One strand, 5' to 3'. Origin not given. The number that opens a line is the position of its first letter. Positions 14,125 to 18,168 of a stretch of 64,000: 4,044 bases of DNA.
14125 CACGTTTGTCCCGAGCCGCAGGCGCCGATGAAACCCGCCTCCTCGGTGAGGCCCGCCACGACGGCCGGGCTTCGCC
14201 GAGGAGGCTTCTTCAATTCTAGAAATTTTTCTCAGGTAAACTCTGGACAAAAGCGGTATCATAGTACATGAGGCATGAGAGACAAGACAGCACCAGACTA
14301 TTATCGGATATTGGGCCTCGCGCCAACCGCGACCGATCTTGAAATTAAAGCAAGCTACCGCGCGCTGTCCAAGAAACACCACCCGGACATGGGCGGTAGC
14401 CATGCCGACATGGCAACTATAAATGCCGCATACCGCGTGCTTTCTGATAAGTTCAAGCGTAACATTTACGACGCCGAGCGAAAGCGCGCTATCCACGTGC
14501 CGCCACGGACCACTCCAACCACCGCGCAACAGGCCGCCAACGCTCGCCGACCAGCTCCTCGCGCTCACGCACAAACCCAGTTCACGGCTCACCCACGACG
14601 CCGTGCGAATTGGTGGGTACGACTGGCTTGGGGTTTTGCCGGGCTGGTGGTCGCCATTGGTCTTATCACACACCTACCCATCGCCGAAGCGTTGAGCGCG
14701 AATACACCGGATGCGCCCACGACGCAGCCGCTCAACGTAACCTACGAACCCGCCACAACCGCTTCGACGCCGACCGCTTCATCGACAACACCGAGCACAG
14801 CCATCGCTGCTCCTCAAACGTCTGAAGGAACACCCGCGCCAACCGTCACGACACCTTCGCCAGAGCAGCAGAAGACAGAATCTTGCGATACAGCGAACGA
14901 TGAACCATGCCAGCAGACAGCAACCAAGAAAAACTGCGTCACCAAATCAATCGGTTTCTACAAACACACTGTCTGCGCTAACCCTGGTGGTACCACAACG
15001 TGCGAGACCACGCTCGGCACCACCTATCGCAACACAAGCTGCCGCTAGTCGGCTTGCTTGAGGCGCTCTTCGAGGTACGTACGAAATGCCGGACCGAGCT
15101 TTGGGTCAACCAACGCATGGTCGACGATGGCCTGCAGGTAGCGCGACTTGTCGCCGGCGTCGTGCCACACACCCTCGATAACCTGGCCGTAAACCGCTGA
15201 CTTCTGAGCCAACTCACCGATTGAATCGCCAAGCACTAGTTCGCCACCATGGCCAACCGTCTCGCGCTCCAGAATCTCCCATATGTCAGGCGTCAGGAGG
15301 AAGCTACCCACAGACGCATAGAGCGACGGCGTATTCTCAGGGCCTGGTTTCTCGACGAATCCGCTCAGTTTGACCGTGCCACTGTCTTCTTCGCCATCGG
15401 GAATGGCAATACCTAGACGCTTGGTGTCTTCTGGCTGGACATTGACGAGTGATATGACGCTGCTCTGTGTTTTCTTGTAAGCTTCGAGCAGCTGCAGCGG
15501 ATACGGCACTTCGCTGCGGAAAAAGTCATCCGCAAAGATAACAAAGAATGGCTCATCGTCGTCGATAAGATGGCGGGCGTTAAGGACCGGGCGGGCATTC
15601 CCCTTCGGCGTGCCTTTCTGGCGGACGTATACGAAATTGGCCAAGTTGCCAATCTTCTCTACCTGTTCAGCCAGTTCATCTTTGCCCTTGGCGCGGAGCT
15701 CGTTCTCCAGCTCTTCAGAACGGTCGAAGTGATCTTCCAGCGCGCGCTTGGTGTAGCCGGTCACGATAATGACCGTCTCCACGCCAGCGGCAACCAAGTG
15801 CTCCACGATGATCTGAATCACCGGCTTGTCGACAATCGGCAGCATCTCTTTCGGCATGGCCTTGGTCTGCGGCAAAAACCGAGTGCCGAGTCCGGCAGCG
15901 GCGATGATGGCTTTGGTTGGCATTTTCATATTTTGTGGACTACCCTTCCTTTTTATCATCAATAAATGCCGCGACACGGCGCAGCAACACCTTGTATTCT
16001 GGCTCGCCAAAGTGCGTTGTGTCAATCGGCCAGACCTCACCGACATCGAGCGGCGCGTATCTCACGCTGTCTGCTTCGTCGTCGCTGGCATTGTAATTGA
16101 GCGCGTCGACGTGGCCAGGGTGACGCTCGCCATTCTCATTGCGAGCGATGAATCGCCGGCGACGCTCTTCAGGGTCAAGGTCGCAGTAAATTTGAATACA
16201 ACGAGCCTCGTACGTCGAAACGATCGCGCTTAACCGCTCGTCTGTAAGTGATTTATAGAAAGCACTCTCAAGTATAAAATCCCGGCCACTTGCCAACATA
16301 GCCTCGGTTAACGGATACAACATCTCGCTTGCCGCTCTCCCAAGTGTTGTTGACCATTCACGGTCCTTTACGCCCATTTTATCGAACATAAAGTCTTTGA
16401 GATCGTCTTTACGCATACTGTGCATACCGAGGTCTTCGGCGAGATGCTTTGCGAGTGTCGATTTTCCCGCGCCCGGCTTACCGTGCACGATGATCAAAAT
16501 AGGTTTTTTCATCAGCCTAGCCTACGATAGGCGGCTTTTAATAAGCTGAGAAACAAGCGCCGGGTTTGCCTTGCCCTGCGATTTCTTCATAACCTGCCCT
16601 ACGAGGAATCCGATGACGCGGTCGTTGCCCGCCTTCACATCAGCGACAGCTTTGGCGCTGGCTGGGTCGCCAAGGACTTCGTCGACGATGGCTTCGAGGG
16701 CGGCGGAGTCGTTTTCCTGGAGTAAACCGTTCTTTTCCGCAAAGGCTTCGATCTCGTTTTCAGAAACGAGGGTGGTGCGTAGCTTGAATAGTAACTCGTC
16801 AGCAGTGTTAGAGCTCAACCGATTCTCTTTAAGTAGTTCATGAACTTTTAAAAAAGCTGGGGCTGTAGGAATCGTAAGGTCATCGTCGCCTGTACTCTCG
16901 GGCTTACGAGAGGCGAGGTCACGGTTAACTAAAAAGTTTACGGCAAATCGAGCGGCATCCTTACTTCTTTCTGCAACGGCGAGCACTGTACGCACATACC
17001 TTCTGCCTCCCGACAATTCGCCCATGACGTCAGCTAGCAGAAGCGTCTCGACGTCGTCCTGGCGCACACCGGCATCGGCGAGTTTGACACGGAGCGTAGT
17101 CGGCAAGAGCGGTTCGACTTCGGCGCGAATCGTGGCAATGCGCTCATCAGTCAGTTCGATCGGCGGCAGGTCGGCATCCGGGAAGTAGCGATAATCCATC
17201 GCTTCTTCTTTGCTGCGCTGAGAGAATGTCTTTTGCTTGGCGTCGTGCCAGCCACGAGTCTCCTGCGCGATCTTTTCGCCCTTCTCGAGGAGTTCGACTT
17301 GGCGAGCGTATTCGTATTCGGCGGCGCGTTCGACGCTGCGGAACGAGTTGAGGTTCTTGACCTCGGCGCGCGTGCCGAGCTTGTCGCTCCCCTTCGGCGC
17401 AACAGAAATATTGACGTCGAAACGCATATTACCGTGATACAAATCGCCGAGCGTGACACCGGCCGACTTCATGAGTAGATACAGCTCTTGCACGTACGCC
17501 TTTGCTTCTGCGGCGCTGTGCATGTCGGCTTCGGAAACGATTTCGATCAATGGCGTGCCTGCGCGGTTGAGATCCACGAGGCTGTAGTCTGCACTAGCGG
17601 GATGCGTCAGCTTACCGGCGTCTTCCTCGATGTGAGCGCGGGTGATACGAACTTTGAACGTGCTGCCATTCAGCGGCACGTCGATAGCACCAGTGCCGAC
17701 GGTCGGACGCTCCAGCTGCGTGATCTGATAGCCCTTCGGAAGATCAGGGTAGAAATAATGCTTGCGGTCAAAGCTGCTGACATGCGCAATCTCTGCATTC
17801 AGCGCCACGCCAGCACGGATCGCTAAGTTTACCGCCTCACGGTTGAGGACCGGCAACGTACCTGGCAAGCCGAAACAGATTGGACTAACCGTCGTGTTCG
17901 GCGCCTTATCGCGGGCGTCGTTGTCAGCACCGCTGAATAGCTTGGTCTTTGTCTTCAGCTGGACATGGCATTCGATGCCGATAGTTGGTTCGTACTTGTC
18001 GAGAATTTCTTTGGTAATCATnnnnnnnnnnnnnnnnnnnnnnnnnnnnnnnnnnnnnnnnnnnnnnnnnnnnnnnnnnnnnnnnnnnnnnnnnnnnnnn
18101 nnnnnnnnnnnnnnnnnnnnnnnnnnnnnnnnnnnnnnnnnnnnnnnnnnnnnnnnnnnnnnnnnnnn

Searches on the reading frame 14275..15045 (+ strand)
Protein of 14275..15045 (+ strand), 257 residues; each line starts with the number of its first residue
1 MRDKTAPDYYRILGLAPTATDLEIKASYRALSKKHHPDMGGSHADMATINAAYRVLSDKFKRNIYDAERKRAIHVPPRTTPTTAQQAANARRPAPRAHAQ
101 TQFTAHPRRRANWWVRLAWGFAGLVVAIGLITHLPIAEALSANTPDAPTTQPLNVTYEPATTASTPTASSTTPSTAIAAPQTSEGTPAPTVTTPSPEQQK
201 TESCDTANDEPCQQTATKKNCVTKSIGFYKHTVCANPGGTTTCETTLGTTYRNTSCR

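Call 5: search_protein_families(library=pfam, proteins=[window:14275-15045:+], max_evalue=1)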
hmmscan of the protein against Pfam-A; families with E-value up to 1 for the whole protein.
window:14275-15045:+ (257 aa): 4 families
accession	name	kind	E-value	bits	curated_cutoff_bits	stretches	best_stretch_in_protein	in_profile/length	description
PF00226.36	DnaJ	-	2.9e-17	62.9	27.8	1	8-66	1-63/63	DnaJ domain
PF04503.18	SSDP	-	0.061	13.8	27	1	140-202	178-223/291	Single-stranded DNA binding protein, SSDP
PF18895.5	T4SS_pilin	-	0.18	12.3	26.6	1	104-128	37-62/71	Type IV secretion system pilin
PF02535.28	Zip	-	0.21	11.2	35.1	1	106-217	67-176/323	ZIP Zinc transporter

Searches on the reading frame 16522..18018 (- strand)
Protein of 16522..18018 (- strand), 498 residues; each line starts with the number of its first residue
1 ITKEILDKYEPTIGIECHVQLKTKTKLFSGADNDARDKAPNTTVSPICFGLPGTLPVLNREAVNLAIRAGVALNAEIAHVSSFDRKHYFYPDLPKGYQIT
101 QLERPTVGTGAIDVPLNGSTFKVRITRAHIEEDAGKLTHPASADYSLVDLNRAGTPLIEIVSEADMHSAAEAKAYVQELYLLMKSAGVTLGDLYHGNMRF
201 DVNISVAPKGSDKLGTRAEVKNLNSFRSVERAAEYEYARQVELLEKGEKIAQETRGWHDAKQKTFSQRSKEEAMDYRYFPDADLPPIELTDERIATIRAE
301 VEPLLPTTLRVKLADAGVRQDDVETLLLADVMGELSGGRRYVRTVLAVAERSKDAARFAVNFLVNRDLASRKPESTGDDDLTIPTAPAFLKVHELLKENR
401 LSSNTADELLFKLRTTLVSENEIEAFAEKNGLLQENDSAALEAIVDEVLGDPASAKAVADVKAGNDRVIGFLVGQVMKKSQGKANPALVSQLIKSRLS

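Call 37: find_related_loci(query=window:16522-18018:-, collection=genome_contigs, flank=10000)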
Query window:16522-18018:- (498 aa) in genome_contigs; peptide patterns used: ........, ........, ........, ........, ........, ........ (x = any residue, [..] = any of these).
600 stretches matched a pattern (row limit reached: there are more); 553 encode a relative of the query (tblastn E <= 1e-3); the best 80 are kept; 80 distinct loci.
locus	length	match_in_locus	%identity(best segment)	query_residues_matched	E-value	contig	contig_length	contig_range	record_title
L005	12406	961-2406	68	1-491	0e+0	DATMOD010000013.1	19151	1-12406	MAG TPA_asm: Patescibacteria group bacterium isolate SMAG_U12867 k141_3867337, whole genome shotgun sequence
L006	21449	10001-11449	64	7-497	0e+0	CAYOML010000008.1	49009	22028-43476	MAG TPA_asm: uncultured Candidatus Saccharibacteria bacterium isolate SRP200132_co2_493 genome assembly, contig: NODE_49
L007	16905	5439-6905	61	1-497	0e+0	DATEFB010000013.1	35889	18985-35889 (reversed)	MAG TPA_asm: Candidatus Saccharimonadales bacterium isolate SMAG_U8748 k141_1469258, whole genome shotgun sequence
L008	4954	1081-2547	61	1-497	0e+0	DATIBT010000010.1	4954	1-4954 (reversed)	MAG TPA_asm: Candidatus Saccharimonadales bacterium isolate SMAG_U16297 k141_2480059, whole genome shotgun sequence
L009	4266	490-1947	59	1-498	0e+0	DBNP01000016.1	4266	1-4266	MAG TPA_asm: Candidatus Saccharibacteria bacterium UBA669 UBA669_contig_21293, whole genome shotgun sequence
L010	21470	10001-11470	59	1-497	0e+0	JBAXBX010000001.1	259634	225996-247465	MAG: Candidatus Saccharibacteria bacterium isolate ELA178 MAG178_1, whole genome shotgun sequence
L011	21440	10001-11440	58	1-497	0e+0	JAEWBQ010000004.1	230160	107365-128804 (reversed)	MAG: Candidatus Parcubacteria bacterium isolate OH_PBB_257 k127_678179, whole genome shotgun sequence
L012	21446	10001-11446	59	1-497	0e+0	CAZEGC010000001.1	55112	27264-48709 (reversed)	MAG TPA_asm: uncultured Candidatus Saccharibacteria bacterium isolate SRP220891_co3_212 genome assembly, contig: NODE_44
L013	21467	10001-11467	60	1-497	0e+0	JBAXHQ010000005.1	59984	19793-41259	MAG: Candidatus Saccharibacteria bacterium isolate ELA327 MAG327_5, whole genome shotgun sequence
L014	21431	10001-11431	59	1-495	0e+0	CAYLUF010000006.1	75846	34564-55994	MAG TPA_asm: uncultured Candidatus Saccharibacteria bacterium isolate binchicken_co173_139 genome assembly, contig: NODE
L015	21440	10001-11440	59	2-497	2e-180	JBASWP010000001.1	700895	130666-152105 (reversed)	MAG: Candidatus Microsaccharimonas sp. isolate MFD03231_ilm_asm_bin55 k127_36287, whole genome shotgun sequence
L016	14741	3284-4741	59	1-497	0e+0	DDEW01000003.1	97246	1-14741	MAG TPA_asm: Candidatus Saccharibacteria bacterium UBA1944 UBA1944_contig_29564, whole genome shotgun sequence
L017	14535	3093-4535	60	1-497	2e-180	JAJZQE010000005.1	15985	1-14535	MAG: bacterium isolate SKS1.bin36 NODE_6532_length_15985_cov_2.925590, whole genome shotgun sequence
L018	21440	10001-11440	59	2-497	9e-180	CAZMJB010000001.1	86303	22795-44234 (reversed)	MAG TPA_asm: uncultured Candidatus Saccharibacteria bacterium isolate SRP329715_co2_366 genome assembly, contig: NODE_56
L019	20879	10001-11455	58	4-497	2e-179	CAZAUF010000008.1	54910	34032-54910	MAG TPA_asm: uncultured Candidatus Saccharibacteria bacterium isolate SRP144015_co1_45 genome assembly, contig: NODE_305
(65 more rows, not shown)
